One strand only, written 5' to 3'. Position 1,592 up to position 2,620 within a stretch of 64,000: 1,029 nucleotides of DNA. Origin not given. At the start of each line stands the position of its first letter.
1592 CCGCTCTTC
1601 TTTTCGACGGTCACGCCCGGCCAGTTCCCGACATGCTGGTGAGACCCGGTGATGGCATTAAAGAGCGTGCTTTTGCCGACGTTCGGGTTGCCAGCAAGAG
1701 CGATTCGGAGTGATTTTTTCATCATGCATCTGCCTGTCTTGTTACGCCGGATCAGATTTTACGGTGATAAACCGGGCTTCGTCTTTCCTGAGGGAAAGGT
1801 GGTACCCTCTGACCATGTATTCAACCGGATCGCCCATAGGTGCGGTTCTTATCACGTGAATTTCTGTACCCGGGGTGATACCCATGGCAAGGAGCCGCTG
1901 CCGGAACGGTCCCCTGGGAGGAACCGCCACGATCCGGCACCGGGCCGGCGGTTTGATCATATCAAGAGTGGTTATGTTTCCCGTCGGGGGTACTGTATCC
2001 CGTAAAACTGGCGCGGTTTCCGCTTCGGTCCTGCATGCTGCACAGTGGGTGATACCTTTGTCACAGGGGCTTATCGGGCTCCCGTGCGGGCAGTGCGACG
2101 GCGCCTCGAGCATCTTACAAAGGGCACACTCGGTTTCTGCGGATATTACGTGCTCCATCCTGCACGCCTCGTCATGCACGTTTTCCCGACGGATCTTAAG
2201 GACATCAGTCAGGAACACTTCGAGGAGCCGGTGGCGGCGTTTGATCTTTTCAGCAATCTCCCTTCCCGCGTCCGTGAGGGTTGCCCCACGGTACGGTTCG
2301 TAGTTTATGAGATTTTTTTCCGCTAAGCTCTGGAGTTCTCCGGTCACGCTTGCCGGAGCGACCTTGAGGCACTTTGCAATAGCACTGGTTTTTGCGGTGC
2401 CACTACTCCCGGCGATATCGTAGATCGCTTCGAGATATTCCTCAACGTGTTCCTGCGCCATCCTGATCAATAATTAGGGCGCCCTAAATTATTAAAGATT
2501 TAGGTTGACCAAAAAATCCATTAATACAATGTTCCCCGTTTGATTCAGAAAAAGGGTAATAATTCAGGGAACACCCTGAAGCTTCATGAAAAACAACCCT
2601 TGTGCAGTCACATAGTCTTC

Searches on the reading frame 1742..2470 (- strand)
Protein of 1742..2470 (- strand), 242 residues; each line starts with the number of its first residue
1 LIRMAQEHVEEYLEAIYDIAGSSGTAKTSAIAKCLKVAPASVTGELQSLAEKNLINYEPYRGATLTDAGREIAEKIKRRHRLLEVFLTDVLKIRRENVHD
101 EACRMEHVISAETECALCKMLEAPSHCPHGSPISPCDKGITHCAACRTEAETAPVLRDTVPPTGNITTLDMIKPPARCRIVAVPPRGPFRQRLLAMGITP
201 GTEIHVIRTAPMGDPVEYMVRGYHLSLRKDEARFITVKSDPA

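Call 24: search_protein_families(library=pfam, proteins=[window:1742-2470:-], max_evalue=0.001)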
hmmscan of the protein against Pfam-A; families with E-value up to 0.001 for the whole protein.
window:1742-2470:- (242 aa): 3 families
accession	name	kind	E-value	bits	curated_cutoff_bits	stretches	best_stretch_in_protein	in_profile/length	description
PF02742.21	Fe_dep_repr_C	-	1e-29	102.8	27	1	66-133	1-68/70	Iron dependent repressor, metal binding and dimerisation domain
PF04023.20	FeoA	-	3.8e-21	75.4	23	1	168-238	2-73/74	FeoA domain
PF01325.25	Fe_dep_repress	-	9.2e-16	58.2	26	1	7-63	4-60/60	Iron dependent repressor, N-terminal DNA binding domain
